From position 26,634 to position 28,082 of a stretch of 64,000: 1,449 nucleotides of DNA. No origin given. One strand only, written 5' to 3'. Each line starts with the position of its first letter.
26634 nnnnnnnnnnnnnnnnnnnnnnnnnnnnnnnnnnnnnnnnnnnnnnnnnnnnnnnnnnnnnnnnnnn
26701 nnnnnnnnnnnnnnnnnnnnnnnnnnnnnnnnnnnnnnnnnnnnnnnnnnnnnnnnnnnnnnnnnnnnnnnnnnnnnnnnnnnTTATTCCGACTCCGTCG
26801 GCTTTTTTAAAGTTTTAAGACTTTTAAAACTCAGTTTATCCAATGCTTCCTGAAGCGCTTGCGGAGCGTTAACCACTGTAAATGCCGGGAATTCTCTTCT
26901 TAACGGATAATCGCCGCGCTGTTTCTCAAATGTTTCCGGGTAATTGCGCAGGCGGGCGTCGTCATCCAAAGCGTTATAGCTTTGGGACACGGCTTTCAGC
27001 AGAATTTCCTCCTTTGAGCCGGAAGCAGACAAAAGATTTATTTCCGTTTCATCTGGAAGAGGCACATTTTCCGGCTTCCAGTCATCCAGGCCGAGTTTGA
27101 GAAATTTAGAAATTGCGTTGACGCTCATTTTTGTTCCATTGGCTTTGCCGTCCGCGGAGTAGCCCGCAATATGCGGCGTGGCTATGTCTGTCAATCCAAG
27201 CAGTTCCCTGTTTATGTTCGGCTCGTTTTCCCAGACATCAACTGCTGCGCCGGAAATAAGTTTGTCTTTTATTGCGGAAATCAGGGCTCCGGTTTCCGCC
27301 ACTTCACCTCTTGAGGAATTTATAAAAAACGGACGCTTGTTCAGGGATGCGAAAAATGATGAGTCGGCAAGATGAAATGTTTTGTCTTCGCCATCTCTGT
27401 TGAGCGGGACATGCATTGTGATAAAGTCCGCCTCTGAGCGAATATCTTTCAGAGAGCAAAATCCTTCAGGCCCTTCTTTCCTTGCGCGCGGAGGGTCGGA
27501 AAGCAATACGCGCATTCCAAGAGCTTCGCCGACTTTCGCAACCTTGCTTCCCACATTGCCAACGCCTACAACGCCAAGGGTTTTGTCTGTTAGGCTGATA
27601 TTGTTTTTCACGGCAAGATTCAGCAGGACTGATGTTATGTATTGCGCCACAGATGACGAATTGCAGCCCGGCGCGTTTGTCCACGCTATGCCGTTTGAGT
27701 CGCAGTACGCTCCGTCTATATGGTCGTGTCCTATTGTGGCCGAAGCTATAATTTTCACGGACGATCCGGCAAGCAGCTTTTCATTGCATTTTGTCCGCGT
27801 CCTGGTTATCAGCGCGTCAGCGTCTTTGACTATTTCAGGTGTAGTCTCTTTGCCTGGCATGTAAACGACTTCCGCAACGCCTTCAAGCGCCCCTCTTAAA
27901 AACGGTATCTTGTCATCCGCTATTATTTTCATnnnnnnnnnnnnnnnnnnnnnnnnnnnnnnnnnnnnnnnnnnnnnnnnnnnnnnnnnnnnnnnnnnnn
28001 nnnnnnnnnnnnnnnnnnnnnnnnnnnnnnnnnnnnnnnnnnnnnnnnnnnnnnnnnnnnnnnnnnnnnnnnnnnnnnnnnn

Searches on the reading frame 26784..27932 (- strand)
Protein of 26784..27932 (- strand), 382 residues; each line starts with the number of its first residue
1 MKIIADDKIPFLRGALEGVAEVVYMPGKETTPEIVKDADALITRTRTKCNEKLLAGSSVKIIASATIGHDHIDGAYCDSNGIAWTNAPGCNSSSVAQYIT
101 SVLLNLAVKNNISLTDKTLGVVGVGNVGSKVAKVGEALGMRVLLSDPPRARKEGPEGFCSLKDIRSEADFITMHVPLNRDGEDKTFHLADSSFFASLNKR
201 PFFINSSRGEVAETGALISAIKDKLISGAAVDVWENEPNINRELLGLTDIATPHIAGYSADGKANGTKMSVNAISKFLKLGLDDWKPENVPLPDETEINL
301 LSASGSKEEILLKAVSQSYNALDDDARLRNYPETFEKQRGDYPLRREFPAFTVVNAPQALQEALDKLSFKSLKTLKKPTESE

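Call 17: search_protein_families(library=phrogs, proteins=[L005:2-823:+, L005:833-1657:+, L005:1661-2605:+, L004:2433-4697:+, L004:4682-6211:+, L004:6222-6674:+, L004:6708-7217:+, L004:7214-7447:+, L004:7725-9092:+], max_evalue=0.1)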
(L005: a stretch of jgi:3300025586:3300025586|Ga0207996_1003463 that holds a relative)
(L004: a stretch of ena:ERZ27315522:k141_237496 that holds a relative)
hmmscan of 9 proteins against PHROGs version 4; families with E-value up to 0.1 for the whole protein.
L005:2-823:+ (273 aa): 4 families
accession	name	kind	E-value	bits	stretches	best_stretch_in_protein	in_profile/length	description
phrog_1272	-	tail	0.0012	17.6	1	13-128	761-874/1606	tail length tape measure protein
phrog_14279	-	unknown function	0.0013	19.4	1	111-192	20-101/207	-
phrog_4200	-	tail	0.0019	17.8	1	20-102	254-363/732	tail length tape measure protein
phrog_3321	-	other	0.024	15.8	1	114-186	42-113/132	rhodanese-related sulfurtransferase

L005:833-1657:+ (274 aa): 0 families

L005:1661-2605:+ (314 aa): 0 families

L004:2433-4697:+ (754 aa): 7 families
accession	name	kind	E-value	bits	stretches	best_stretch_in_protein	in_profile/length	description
phrog_5207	-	unknown function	7e-22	78.6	1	186-300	379-491/689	-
phrog_23595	-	tail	2.3e-15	57.5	1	169-282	240-350/440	minor tail protein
phrog_26941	-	tail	1.9e-14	54.3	1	197-303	292-397/603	tail protein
phrog_2824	-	head and packaging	1.9e-13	50.3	1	197-283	790-881/1151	virion structural protein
phrog_13892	-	tail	1.6e-07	31.8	1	145-292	422-587/676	minor tail protein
phrog_8780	-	tail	4.5e-07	29.4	1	193-448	338-575/755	minor tail protein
phrog_38190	-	unknown function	1.6e-05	25.5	1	401-472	227-297/351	-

L004:4682-6211:+ (509 aa): 1 family
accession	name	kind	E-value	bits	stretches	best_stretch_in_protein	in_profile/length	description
phrog_31512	-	unknown function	2.6e-05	25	0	291-338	196-244/247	-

L004:6222-6674:+ (150 aa): 0 families

L004:6708-7217:+ (169 aa): 2 families
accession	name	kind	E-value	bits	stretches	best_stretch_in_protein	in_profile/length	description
phrog_1158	-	tail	2.4e-23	83.8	1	33-145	18-136/205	tail assembly chaperone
phrog_6098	-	unknown function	2e-05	25.9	1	91-144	23-75/78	-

L004:7214-7447:+ (77 aa): 0 families

L004:7725-9092:+ (455 aa): 0 families

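Call 18: search_protein_families(library=pfam, proteins=[L005:2-823:+, L005:833-1657:+, L005:1661-2605:+, L004:2433-4697:+, L004:4682-6211:+, L004:6222-6674:+, L004:6708-7217:+, L004:7214-7447:+, L004:7725-9092:+], max_evalue=0.1)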
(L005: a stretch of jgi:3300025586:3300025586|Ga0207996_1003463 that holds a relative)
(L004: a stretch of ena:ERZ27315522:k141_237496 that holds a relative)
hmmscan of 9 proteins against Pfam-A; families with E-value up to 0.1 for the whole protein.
L005:2-823:+ (273 aa): 2 families
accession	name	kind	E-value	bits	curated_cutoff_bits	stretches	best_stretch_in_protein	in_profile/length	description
PF12186.13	AcylCoA_dehyd_C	-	0.057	14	27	0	161-192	17-48/111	Acyl-CoA dehydrogenase C terminal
PF12795.12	MscS_porin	-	0.077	13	34.4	0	158-220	32-98/238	Mechanosensitive ion channel porin domain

L005:833-1657:+ (274 aa): 0 families

L005:1661-2605:+ (314 aa): 2 families
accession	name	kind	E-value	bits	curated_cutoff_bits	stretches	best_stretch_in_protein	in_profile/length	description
PF10988.14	DUF2807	-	0.0071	16.5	24.2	0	194-244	18-65/181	Putative auto-transporter adhesin, head GIN domain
PF00241.25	Cofilin_ADF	-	0.04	14.1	22.4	0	201-261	8-70/125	Cofilin/tropomyosin-type actin-binding protein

L004:2433-4697:+ (754 aa): 0 families

L004:4682-6211:+ (509 aa): 0 families

L004:6222-6674:+ (150 aa): 0 families

L004:6708-7217:+ (169 aa): 1 family
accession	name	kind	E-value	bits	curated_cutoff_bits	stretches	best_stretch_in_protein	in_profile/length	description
PF07087.16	DUF1353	-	4.7e-15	55.4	22.5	1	43-132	5-91/91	Protein of unknown function (DUF1353)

L004:7214-7447:+ (77 aa): 1 family
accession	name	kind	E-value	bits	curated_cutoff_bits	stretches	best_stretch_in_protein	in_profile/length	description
PF16475.10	DUF5052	-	0.041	13.9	29.4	1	8-54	3-49/199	Domain of unknown function (DUF5052)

L004:7725-9092:+ (455 aa): 1 family
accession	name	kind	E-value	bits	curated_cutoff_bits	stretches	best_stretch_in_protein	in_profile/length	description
PF22637.2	CBM_4_9_1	-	0.0064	17.2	27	1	353-452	51-148/148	BppA domain 1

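Call 25: search_protein_families(library=phrogs, proteins=[L007:16-747:+, L007:2218-2700:+, L007:3433-6306:+, L007:6303-7790:+, L007:7783-8316:+, L007:8301-9992:+, L007:10409-13282:+, L007:13299-13772:+, L007:14010-14780:+, L007:14770-15735:+], max_evalue=0.01)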
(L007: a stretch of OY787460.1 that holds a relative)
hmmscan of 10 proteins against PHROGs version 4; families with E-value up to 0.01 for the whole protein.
L007:16-747:+ (243 aa): 1 family
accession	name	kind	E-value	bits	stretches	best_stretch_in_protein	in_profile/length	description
phrog_16681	-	unknown function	3.6e-08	34.7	1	95-238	64-197/201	-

L007:2218-2700:+ (160 aa): 3 families
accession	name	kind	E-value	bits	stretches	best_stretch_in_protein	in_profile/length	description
phrog_1280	-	other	4.1e-17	63.6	1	6-151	5-157/248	Ig domain containing protein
phrog_2175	-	other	6.9e-17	62.8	1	5-148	3-171/188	protein with Ig domain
phrog_885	-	tail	3.2e-06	27.4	1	18-72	36-91/338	major tail protein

L007:3433-6306:+ (957 aa): 7 families
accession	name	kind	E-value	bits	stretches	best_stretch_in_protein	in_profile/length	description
phrog_991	-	tail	4.1e-26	91.9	1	78-692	320-760/1966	tail length tape measure protein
phrog_23013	-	tail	1.1e-22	80.6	1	81-435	158-513/1379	tail length tape measure protein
phrog_1272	-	tail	1.8e-21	76.7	1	34-428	242-633/1606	tail length tape measure protein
phrog_1533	-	tail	6.7e-20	71.3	1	41-663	234-780/1688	tail length tape measure protein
phrog_14441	-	tail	1.2e-12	49.2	1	39-207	57-226/241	tail length tape measure protein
phrog_28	-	tail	1.9e-09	37.7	1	35-923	255-971/1228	tail length tape measure protein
phrog_28775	-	tail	2e-08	33.6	1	58-339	56-340/1303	tail length tape measure protein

L007:6303-7790:+ (495 aa): 0 families

L007:7783-8316:+ (177 aa): 0 families

L007:8301-9992:+ (563 aa): 0 families

L007:10409-13282:+ (957 aa): 8 families
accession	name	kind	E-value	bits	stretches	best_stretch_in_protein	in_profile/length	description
phrog_38707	-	unknown function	3.7e-28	99.6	1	212-387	385-563/675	-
phrog_33012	-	unknown function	1.3e-23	83.5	2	478-555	10-87/1364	-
phrog_15439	-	other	5.9e-20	73.3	1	269-340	36-107/290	peptidase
phrog_13892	-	tail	4.2e-08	33.6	1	253-435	438-623/676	minor tail protein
phrog_2952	-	tail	2e-07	31.4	1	268-336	205-271/488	minor tail protein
phrog_1446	-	tail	4.8e-05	23.9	1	272-336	77-140/251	minor tail protein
phrog_14839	-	unknown function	0.00075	20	1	300-345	42-87/227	-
phrog_25620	-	tail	0.00093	19.6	0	362-389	254-281/348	tail collar fiber protein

L007:13299-13772:+ (157 aa): 0 families

L007:14010-14780:+ (256 aa): 1 family
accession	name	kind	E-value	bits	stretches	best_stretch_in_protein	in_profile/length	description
phrog_944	-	moron, auxiliary metabolic gene and host takeover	0.0038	17.9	1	121-234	120-210/235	membrane protein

L007:14770-15735:+ (321 aa): 0 families

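Call 62: search_protein_families(library=phrogs, proteins=[L021:18-1523:+, L021:3105-3572:+, L021:4655-6973:+, L021:6970-7623:+, L021:7639-8457:+, L021:9136-9999:+, L021:11738-12358:+, L021:12369-13196:+, L021:13275-14444:+, L021:15447-16580:+], max_evalue=0.001)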
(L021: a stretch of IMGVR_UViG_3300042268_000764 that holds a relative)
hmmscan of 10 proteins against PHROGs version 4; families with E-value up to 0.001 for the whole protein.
L021:18-1523:+ (501 aa): 1 family
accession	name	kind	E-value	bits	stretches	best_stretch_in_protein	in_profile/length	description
phrog_1423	-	DNA, RNA and nucleotide metabolism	6e-94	317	1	5-443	115-469/1040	Reverse transcriptase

L021:3105-3572:+ (155 aa): 0 families

L021:4655-6973:+ (772 aa): 23 families
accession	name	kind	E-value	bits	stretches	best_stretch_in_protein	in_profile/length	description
phrog_1272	-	tail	5.6e-53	181.1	1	26-590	219-828/1606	tail length tape measure protein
phrog_1533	-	tail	7.6e-52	177.2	1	19-450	204-666/1688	tail length tape measure protein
phrog_991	-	tail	6.5e-51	174.2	1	25-656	256-920/1966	tail length tape measure protein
phrog_28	-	tail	7.2e-49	168.2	1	25-756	207-877/1228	tail length tape measure protein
phrog_4704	-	tail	2.2e-42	146.6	1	22-444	174-604/625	tail length tape measure protein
phrog_23013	-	tail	1.3e-35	123.5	1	23-449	93-522/1379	tail length tape measure protein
phrog_36688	-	tail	2.6e-27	95.8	1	30-415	38-436/1600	tail length tape measure protein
phrog_14441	-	tail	1.9e-21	77.9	1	23-229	38-241/241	tail length tape measure protein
phrog_9696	-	tail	7.6e-19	68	1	12-275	22-290/1415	tail length tape measure protein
phrog_167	-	tail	1.9e-17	63.4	1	26-440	250-711/1555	tail length tape measure protein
phrog_58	-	tail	3e-15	56.7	1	27-582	291-846/1544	tail length tape measure protein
phrog_5218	-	unknown function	2.5e-14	53.4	1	9-453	171-660/1599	-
phrog_28775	-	tail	1.4e-12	47.4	1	61-338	53-339/1303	tail length tape measure protein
phrog_37649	-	tail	3.1e-11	42.2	1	58-483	449-867/2006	tail length tape measure protein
phrog_1293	-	tail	5.7e-09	35.3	1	24-523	139-587/1424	tail length tape measure protein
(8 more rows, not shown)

L021:6970-7623:+ (217 aa): 0 families

L021:7639-8457:+ (272 aa): 0 families

L021:9136-9999:+ (287 aa): 0 families

L021:11738-12358:+ (206 aa): 0 families

L021:12369-13196:+ (275 aa): 0 families

L021:13275-14444:+ (389 aa): 13 families
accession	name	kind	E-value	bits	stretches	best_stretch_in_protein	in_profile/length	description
phrog_27782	-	unknown function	5.1e-32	112.3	1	97-229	150-283/644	-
phrog_2647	-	head and packaging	1e-30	108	1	89-250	89-258/336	head decoration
phrog_30390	-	unknown function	2.2e-24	86.9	2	131-249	547-674/766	-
phrog_11518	-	tail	3.9e-23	82.6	1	106-351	159-368/812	tail fiber protein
phrog_24595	-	head and packaging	8.6e-21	75.7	1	84-238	18-187/325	virion structural protein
phrog_2824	-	head and packaging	3.1e-19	69.5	1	107-259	926-1078/1151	virion structural protein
phrog_14570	-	unknown function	2.2e-15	57.3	1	98-215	149-271/540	-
phrog_16867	-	unknown function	4.1e-14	53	1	111-226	72-187/631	-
phrog_17264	-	unknown function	2.5e-12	47.8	1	122-214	6-90/147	-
phrog_16122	-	head and packaging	3.4e-06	27.3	0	88-261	179-333/526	virion structural protein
phrog_14824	-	unknown function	8.1e-06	25.3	1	113-174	18-83/719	-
phrog_29292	-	unknown function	0.0002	20.7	1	68-107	706-745/880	-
phrog_10294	-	unknown function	0.00039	20.3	1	69-108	392-431/521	-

L021:15447-16580:+ (377 aa): 1 family
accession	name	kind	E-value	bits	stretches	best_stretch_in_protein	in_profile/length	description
phrog_13336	-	unknown function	7.3e-05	23.2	1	30-150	3-98/339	-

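Call 87: search_protein_families(library=ncbifam, proteins=[P0001, P0002, P0003, L004:2433-4697:+, L007:6303-7790:+, L007:10409-13282:+, L005:833-1657:+], max_evalue=0.01)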
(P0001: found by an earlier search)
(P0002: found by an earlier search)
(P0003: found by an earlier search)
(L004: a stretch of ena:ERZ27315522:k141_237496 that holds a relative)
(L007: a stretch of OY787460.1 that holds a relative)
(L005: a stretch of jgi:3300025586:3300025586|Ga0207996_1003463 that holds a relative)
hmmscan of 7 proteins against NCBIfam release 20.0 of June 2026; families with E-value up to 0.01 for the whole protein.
P0001 (172 aa): 0 families

P0002 (520 aa): 0 families

P0003 (193 aa): 0 families

L004:2433-4697:+ (754 aa): 0 families

L007:6303-7790:+ (495 aa): 0 families

L007:10409-13282:+ (957 aa): 0 families

L005:833-1657:+ (274 aa): 0 families

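Call 89: search_protein_families(library=pfam, proteins=[P0008, P0018, P0019, P0020, P0021, P0022, P0023, L021:10001-11725:+, L011:1709-3967:+, L014:1-1560:+], max_evalue=0.1)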
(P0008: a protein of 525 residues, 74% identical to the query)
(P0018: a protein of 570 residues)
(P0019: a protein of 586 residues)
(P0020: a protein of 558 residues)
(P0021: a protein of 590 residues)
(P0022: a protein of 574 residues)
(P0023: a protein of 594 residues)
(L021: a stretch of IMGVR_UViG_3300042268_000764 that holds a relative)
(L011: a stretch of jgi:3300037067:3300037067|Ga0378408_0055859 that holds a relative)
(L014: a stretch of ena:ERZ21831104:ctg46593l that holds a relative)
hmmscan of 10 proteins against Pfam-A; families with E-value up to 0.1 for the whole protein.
P0008 (525 aa): 2 families
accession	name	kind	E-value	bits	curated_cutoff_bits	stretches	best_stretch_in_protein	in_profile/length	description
PF11534.13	HTHP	-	0.071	13.9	25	0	286-334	22-70/72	Hexameric tyrosine-coordinated heme protein (HTHP)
PF18799.6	LPD5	-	0.076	13.7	27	0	315-346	77-106/144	Large polyvalent protein-associated domain 5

P0018 (570 aa): 0 families

P0019 (586 aa): 1 family
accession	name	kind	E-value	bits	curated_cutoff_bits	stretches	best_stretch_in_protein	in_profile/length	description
PF18799.6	LPD5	-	0.00099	19.8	27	0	316-348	78-110/144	Large polyvalent protein-associated domain 5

P0020 (558 aa): 1 family
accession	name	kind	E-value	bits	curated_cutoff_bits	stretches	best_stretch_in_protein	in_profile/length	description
PF18799.6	LPD5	-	0.0019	18.9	27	0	322-350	80-108/144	Large polyvalent protein-associated domain 5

P0021 (590 aa): 1 family
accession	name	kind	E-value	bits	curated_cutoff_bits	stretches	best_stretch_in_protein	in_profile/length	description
PF18799.6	LPD5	-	4.7e-06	27.4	27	1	301-339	71-109/144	Large polyvalent protein-associated domain 5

P0022 (574 aa): 0 families

P0023 (594 aa): 1 family
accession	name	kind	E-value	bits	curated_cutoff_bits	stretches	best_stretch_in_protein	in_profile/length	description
PF18799.6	LPD5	-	0.032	15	27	0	330-361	79-110/144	Large polyvalent protein-associated domain 5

L021:10001-11725:+ (574 aa): 0 families

L011:1709-3967:+ (752 aa): 0 families

L014:1-1560:+ (519 aa): 1 family
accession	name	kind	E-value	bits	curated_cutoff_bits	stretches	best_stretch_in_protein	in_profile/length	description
PF18799.6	LPD5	-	0.02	15.6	27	0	367-400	77-110/144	Large polyvalent protein-associated domain 5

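Call 92: search_protein_families(library=phrogs, proteins=[L007:18648-19739:+, L007:1032-1331:+, L007:1324-1737:+, L007:1734-2153:+, L007:2719-3099:+, L007:3099-3440:+, L021:18978-19874:+, L021:20275-21063:+, L021:16599-17183:+, L021:2594-3052:+], max_evalue=0.001)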
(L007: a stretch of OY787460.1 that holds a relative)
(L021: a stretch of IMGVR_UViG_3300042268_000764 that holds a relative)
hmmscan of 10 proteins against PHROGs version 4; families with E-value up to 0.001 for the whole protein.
L007:18648-19739:+ (363 aa): 2 families
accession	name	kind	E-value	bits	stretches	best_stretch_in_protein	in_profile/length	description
phrog_10724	-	unknown function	1.3e-15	58.5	1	6-78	11-83/253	-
phrog_9285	-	unknown function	2.2e-13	50.9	1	5-74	30-99/466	-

L007:1032-1331:+ (99 aa): 0 families

L007:1324-1737:+ (137 aa): 1 family
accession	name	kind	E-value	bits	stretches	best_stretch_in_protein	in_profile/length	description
phrog_5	-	connector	1.5e-06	29.2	1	20-136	101-206/239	tail completion or Neck1 protein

L007:1734-2153:+ (139 aa): 0 families

L007:2719-3099:+ (126 aa): 0 families

L007:3099-3440:+ (113 aa): 0 families

L021:18978-19874:+ (298 aa): 2 families
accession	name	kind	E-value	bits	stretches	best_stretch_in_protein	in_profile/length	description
phrog_2443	-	other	2.1e-76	259.2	1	4-296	152-422/801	amidoligase enzyme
phrog_7469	-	other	5.5e-08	33.6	1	49-230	33-206/357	amidoligase enzyme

L021:20275-21063:+ (262 aa): 4 families
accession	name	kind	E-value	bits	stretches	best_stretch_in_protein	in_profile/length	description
phrog_4736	-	other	3.4e-17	64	1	5-142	2-130/498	L-glutamine-D-fructose-6-phosphate aminotransferase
phrog_14519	-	moron, auxiliary metabolic gene and host takeover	7.7e-14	52.6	1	1-153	1-145/295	glutamine amidotransferase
phrog_13807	-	unknown function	2.4e-13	50.3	1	22-203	13-192/609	-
phrog_18128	-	other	9e-11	42.3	1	5-142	2-129/437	aminotransferase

L021:16599-17183:+ (194 aa): 0 families

L021:2594-3052:+ (152 aa): 4 families
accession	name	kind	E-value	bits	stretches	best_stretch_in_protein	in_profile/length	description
phrog_1407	-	tail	8.9e-14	52.6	1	14-137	24-155/258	major tail protein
phrog_41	-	tail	8.9e-06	26.5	1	34-137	36-142/245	major tail protein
phrog_10528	-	tail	0.00029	21.9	1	18-102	7-91/142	major tail protein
phrog_4574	-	tail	0.00043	21.2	1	41-88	29-75/147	major tail protein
